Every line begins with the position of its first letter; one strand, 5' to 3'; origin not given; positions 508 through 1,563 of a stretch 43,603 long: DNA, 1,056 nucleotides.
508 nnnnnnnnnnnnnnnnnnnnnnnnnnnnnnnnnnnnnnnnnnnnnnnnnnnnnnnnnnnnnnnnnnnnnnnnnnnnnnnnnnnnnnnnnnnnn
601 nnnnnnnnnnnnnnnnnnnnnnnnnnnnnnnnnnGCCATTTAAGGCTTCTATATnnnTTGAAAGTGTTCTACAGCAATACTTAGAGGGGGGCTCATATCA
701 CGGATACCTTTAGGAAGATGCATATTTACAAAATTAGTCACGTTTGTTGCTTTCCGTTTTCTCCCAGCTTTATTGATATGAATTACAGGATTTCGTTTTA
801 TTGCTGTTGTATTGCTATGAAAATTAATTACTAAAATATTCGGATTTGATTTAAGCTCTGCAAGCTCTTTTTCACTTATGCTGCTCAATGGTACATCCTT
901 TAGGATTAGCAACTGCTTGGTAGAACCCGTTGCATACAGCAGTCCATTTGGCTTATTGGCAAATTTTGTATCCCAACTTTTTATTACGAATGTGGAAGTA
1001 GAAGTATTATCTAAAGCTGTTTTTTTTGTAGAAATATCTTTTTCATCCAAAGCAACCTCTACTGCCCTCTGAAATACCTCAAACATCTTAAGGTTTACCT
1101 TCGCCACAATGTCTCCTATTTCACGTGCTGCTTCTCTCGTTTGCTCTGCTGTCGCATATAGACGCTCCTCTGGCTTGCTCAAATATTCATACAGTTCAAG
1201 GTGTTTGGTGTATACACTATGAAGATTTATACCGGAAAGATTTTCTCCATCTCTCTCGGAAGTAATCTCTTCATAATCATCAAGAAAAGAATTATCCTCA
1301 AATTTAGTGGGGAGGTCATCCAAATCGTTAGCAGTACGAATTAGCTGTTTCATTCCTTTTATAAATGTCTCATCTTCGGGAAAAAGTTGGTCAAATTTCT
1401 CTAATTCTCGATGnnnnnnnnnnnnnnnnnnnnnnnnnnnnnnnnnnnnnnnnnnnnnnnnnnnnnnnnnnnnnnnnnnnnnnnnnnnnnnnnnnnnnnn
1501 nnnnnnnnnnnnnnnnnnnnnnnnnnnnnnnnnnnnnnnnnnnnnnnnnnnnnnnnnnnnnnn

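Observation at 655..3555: Island cargo: a membrane-inserted KAP-like NTPase paired with a membrane-anchored coiled-coil protein (candidate conflict/defence module)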

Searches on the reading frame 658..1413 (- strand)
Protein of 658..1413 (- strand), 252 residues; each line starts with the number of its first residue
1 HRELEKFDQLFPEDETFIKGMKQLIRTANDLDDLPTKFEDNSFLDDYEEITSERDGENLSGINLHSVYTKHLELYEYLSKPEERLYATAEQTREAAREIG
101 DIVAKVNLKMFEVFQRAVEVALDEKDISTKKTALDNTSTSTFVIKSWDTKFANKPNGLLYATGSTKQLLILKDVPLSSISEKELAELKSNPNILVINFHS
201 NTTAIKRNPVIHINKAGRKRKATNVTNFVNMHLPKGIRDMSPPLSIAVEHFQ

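Call 51: predict_structure(alignment_id=A4)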
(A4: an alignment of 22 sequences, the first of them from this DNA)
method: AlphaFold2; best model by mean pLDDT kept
length: 252 residues; sequences in the alignment: 22
mean_pLDDT: 91.8   pTM: 0.87
mean pLDDT of the five models: 91.8, 91.3, 90.6, 89.0, 88.0
residues with pLDDT >= 90: 193; 70-90: 48; 50-70: 10; < 50: 1
segments of 3 or more residues with pLDDT < 50: none
pLDDT, mean of each block of 10 residues (from residue 1): 61 93 98 95 92 96 97 94 86 97 96 96 93 76 85 92 93 93 95 96 91 92 97 95 97 93
secondary structure, 60 per line:
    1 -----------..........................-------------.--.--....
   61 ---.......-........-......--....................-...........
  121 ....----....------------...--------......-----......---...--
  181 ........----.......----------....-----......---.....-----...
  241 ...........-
elements in order: H12-37 H57-60 H64-70 H72-79 H81-86 H89-108 H110-124 E129-132 E156-161 E167-172 H181-188 E193-199 E210-213 E219-224 E228-232 H238-251

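Call 54: fold_search(model_id=the predicted structure, library=pdb)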
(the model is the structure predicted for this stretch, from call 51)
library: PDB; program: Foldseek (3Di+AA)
matches with E <= 10: 209; with E <= 0.001: 0
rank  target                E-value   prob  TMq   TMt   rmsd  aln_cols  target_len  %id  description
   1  7e8r                  2.1e-01  0.18  0.25  0.20  17.2       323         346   10  EcoT38I restriction endonuclease (released 2022-03-02)
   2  8u3k_A                4.4e-01  0.30  0.22  0.07   7.5       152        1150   10  DdmDE handover complex (released 2024-07-10)
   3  8f2r_J                6.7e-01  0.06  0.13  0.15  18.6       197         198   14  Human CCC complex (released 2023-05-24)
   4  6be0                  7.0e-01  0.10  0.16  0.15  13.7       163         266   10  AvrA delL154 with IP6, CoA (released 2018-08-01)
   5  9bgj_A                8.2e-01  0.33  0.21  0.16   5.7       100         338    9  SgrAI mutant K242A endonuclease DNA-bound dimer with Mg2+ and intact primary site DNA (released 2025-03-05)
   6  8p0w_J                8.7e-01  0.02  0.09  0.10  19.2       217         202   10  Structure of the human Commander complex COMMD ring (released 2024-03-20)
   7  9ezx_B                9.1e-01  0.21  0.23  0.07   7.6       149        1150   14  Vibrio cholerae DdmD apo complex (released 2024-06-19)
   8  5dwc                  1.0e+00  0.15  0.23  0.22  13.7       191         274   12  Crystal structure of restriction endonuclease AgeI (released 2016-09-28)
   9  2gcu_B                1.2e+00  0.13  0.15  0.16   8.8        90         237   13  X-Ray Structure of Gene Product from Arabidopsis Thaliana At1g53580 (released 2006-04-18)
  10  2fqz_C                1.2e+00  0.10  0.26  0.24  14.1       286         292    9  Metal-depleted Ecl18kI in complex with uncleaved DNA (released 2006-06-20)
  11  4dad                  1.4e+00  0.23  0.18  0.30   6.7        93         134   12  Crystal structure of a Putative pilus assembly-related protein (BPSS2195) from Burkholderia pseudomallei K96243 at 2.50  (released 2012-01-25)
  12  2gcu_A                1.4e+00  0.11  0.14  0.15   8.6        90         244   10  X-Ray Structure of Gene Product from Arabidopsis Thaliana At1g53580 (released 2006-04-18)
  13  5trc_A                1.9e+00  0.13  0.21  0.14   6.9       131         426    9  Crystal structure of phosphorylated AC3-AC5 domains of yeast acetyl-CoA carboxylase (released 2016-12-07)
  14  3drn_B                1.9e+00  0.06  0.11  0.16  12.7       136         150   10  The crystal structure of Bcp1 from Sulfolobus Sulfataricus (released 2009-04-14)
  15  1ivy_A                2.0e+00  0.09  0.13  0.08  14.4        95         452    6  PHYSIOLOGICAL DIMER HPP PRECURSOR (released 1997-04-21)
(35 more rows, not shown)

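Call 56: search_protein_representatives(alignment_id=A4)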
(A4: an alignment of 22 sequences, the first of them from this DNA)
Query: 22 sequences, 253 profile positions. Proteins with E-value up to 0.001 (for the whole library): 38; up to 1e-10: 32; up to 1e-30: 18. The best 38 are listed.
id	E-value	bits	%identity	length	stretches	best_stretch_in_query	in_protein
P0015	5.2e-93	327.6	-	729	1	1-252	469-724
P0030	5.0e-90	317.9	-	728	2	1-251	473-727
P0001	2.2e-86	305.9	-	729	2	1-252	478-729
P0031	3.3e-86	305.3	-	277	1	7-251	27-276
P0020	3.5e-80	285.6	-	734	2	1-252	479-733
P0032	1.1e-72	261.0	-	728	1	2-252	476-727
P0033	4.4e-71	255.8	-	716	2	4-251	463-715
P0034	9.9e-71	254.6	-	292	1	1-252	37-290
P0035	1.2e-67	244.6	-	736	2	1-252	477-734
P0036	2.4e-66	240.2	-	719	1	1-251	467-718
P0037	2.9e-64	233.4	-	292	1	1-252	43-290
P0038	2.6e-57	210.7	-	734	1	1-252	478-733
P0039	2.9e-52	194.1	-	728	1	3-252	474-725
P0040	5.4e-46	173.6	-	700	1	5-252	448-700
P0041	3.0e-36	141.7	-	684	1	7-248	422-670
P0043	1.2e-31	126.6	-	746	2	7-252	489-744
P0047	1.2e-24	103.6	-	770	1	6-252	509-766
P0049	1.6e-21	93.4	-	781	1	7-252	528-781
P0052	4.8e-17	78.7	-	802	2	7-229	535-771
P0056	4.8e-14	68.9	-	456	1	8-246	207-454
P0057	7.6e-12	61.7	-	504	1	7-249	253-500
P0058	3.0e-11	59.7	-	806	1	7-252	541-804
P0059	1.3e-10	57.7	-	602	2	7-249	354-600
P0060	1.2e-07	47.9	-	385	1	2-251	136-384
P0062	2.6e-07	46.8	-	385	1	7-249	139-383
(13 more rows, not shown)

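Call 57: search_protein_families(library=pfam, proteins=[P0043, P0047, P0049, P0052, P0058, P0059, P0056, P0057, P0060, P0062], max_evalue=0.01)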
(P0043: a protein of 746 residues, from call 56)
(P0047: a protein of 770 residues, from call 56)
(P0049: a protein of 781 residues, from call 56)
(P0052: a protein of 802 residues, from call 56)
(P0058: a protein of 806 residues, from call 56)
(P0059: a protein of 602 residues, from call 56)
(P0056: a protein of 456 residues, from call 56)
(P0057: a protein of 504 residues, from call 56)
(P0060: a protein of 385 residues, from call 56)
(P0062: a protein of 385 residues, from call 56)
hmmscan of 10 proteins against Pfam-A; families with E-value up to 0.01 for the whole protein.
P0043 (746 aa): 4 families
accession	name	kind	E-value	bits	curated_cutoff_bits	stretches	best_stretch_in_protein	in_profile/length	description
PF07693.20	KAP_NTPase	-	4.2e-08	33.2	20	1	25-376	1-258/293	KAP family P-loop domain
PF01637.24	ATPase_2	-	5.6e-06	26.8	33.2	1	22-133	1-110/225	ATPase domain predominantly from Archaea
PF13401.12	AAA_22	-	0.003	18.3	27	0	226-295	66-129/130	AAA domain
PF13191.12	AAA_16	-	0.0032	18.4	32.6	0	22-68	2-51/167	AAA ATPase domain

P0047 (770 aa): 10 families
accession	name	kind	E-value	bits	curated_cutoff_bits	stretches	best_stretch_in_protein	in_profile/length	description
PF07693.20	KAP_NTPase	-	6.6e-11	42.4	20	1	32-301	5-199/293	KAP family P-loop domain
PF13191.12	AAA_16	-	4.9e-07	30.8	32.6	1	25-263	2-142/167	AAA ATPase domain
PF24883.2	NPHP3_N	-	7.7e-06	26.6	24.8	0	42-152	20-113/164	Nephrocystin 3, N-terminal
PF00004.35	AAA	-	9.3e-06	26.6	21.2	0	47-164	1-61/131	ATPase family associated with various cellular activities (AAA)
PF13401.12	AAA_22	-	2.2e-05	25.2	27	0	43-82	4-33/130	AAA domain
PF00437.27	T2SSE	-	0.00019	20.6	24.9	1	32-76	130-173/370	Type II/IV secretion system protein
PF03266.21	NTPase_1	-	0.0013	19.1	23.9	0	47-70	2-25/168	NTPase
PF01637.24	ATPase_2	-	0.002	18.4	33.2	0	25-172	1-123/225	ATPase domain predominantly from Archaea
PF13173.12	AAA_14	-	0.0025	18.3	27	1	46-88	4-42/129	AAA domain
PF25199.1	nSTAND_NTPase5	-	0.0045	17.3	34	0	45-71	42-68/145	Novel STAND NTPase 5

P0049 (781 aa): 10 families
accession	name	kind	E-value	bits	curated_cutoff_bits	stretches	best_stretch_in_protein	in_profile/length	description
PF13191.12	AAA_16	-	7.2e-10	40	32.6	1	23-266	2-145/167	AAA ATPase domain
PF00004.35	AAA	-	3.1e-08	34.6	21.2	1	45-87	1-43/131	ATPase family associated with various cellular activities (AAA)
PF13401.12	AAA_22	-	1.1e-06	29.4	27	1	41-117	4-65/130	AAA domain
PF24883.2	NPHP3_N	-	6e-06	27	24.8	0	41-133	21-103/164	Nephrocystin 3, N-terminal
PF13173.12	AAA_14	-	9.4e-06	26.1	27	1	44-83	4-43/129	AAA domain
PF25201.1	nSTAND6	-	0.00025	21.5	27.7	1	25-106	3-74/148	Novel STAND NTPase 6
PF05729.18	NACHT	-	0.0004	20.7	26.7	0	45-101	3-55/167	NACHT domain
PF01637.24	ATPase_2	-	0.002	18.4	33.2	1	23-70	1-48/225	ATPase domain predominantly from Archaea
PF05673.19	DUF815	-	0.0056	16.3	23.8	0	27-70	38-81/249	Protein of unknown function (DUF815)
PF20703.3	nSTAND1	-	0.0079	16.3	27.1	0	17-60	10-51/379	Novel STAND NTPase 1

P0052 (802 aa): 11 families
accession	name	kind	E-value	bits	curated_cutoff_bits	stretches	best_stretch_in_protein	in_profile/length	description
PF07693.20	KAP_NTPase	-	8.7e-12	45.3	20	1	45-317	22-204/293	KAP family P-loop domain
PF13191.12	AAA_16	-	5.5e-08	33.9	32.6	1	24-84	2-63/167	AAA ATPase domain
PF13401.12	AAA_22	-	7.1e-06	26.8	27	0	41-125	3-76/130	AAA domain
PF20720.3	nSTAND3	-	0.00016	21.9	27.2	1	41-93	15-66/155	Novel STAND NTPase 3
PF01637.24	ATPase_2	-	0.0002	21.7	33.2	1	214-311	71-162/225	ATPase domain predominantly from Archaea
PF00004.35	AAA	-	0.00036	21.4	21.2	0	240-314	38-117/131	ATPase family associated with various cellular activities (AAA)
PF13173.12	AAA_14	-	0.00052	20.4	27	1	44-102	3-57/129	AAA domain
PF24883.2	NPHP3_N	-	0.0011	19.6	24.8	0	229-304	93-163/164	Nephrocystin 3, N-terminal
PF00437.27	T2SSE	-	0.0014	17.8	24.9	1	26-75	125-174/370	Type II/IV secretion system protein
PF20703.3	nSTAND1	-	0.0031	17.6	27.1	1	23-69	15-59/379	Novel STAND NTPase 1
PF00270.35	DEAD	-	0.0083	16.3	26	0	248-289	105-146/167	DEAD/DEAH box helicase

P0058 (806 aa): 11 families
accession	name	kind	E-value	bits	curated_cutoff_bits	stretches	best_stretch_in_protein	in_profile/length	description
PF13191.12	AAA_16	-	3e-09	38.1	32.6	1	25-280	2-148/167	AAA ATPase domain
PF00004.35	AAA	-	9.5e-08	33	21.2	1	232-310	28-109/131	ATPase family associated with various cellular activities (AAA)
PF01637.24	ATPase_2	-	9.2e-07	29.3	33.2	1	219-328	71-177/225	ATPase domain predominantly from Archaea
PF13401.12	AAA_22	-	2.7e-06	28.2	27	0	240-304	64-115/130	AAA domain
PF24883.2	NPHP3_N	-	1.3e-05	25.9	24.8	0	224-310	84-163/164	Nephrocystin 3, N-terminal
PF13173.12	AAA_14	-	4.1e-05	24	27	1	46-89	4-44/129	AAA domain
PF00437.27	T2SSE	-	9.2e-05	21.7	24.9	1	27-77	125-175/370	Type II/IV secretion system protein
PF20703.3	nSTAND1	-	0.00049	20.3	27.1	1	23-62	14-51/379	Novel STAND NTPase 1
PF20720.3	nSTAND3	-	0.00059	20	27.2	0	42-89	15-61/155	Novel STAND NTPase 3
PF05621.17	TniB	-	0.0064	16.4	22.4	0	240-302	99-157/189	Bacterial TniB protein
PF05729.18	NACHT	-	0.0094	16.2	26.7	0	253-294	70-113/167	NACHT domain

P0059 (602 aa): 2 families
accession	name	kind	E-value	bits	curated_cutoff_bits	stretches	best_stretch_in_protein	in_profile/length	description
PF07693.20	KAP_NTPase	-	5.8e-10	39.3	20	1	39-147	106-204/293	KAP family P-loop domain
PF00004.35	AAA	-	0.0043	17.9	21.2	0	75-147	38-120/131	ATPase family associated with various cellular activities (AAA)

P0056 (456 aa): 0 families

P0057 (504 aa): 0 families

P0060 (385 aa): 0 families

P0062 (385 aa): 0 families

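Call 58: fold_search(model_id=the predicted structure, library=viral)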
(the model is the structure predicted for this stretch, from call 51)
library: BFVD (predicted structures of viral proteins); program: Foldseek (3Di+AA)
matches with E <= 10: 252; with E <= 0.001: 0
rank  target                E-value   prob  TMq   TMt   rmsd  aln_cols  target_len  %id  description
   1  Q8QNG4                1.2e-02  0.87  0.27  0.15  13.3       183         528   11  EsV-1-115 [Ectocarpus siliculosus virus 1 (isolate New Zealand/Kaikoura/1988)]
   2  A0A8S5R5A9            5.3e-02  0.15  0.18  0.17  17.2       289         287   14  Putative nuclease of the RecB family [Ackermannviridae sp. ctaCq7]
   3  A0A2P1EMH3            1.4e-01  0.13  0.17  0.15  23.3       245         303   13  DUF5889 domain-containing protein [Moumouvirus australiensis]
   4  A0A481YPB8            2.0e-01  0.30  0.25  0.32  15.1       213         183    8  Uncharacterized protein (Fragment) [Pithovirus LCDPAC02]
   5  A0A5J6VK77            2.3e-01  0.30  0.18  0.25   7.4       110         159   10  Uncharacterized protein [Megaviridae environmental sample]
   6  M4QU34                3.1e-01  0.18  0.16  0.26  14.6       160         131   15  (no name in the UniProt tables at hand)
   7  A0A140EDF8            3.3e-01  0.11  0.20  0.11  16.4       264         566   12  (no name in the UniProt tables at hand)
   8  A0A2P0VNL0            4.1e-01  0.06  0.14  0.05  16.2       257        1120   11  ubiquitinyl hydrolase 1 [Tetraselmis virus 1]
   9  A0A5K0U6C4            5.0e-01  0.13  0.20  0.11  15.0       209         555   10  Uncharacterized protein [Yasminevirus sp. GU-2018]
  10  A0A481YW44            6.2e-01  0.18  0.17  0.20   7.6       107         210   14  DNA-directed RNA polymerase subunit 5 [Marseillevirus LCMAC201]
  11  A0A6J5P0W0            6.2e-01  0.13  0.22  0.22  19.2       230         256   10  HTH_XRE domain containing protein [uncultured Caudovirales phage]
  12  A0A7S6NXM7            6.5e-01  0.16  0.16  0.20  11.2       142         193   13  Uncharacterized protein [Bathycoccus sp. RCC716 virus 1]
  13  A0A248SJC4            6.5e-01  0.06  0.17  0.18  15.6       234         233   13  (no name in the UniProt tables at hand)
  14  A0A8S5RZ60            7.2e-01  0.47  0.24  0.28   6.7       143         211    9  Uncharacterized protein [Myoviridae sp. ctNQV2]
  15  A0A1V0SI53            7.2e-01  0.09  0.18  0.14  13.1       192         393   12  Endonuclease/exonuclease/phosphatase family protein [Klosneuvirus KNV1]
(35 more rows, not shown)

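Call 99: search_solved_structures(query=A4, max_evalue=10)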
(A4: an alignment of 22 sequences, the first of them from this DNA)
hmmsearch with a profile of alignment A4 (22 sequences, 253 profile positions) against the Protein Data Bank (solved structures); distinct sequences matched with E-value up to 10: 4.
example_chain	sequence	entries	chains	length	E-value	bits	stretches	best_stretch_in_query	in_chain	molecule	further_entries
2dmk_A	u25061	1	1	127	0.21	14.4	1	139-190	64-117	midline 2 isoform 2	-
6igs_A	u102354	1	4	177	0.44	13.3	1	81-183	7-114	Hypoxanthine phosphoribosyltransferase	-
2etd_A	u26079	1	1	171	0.7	12.6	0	69-105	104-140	lemA protein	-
7osv_A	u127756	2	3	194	0.91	12.2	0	69-99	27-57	DeNovoTIM6-SB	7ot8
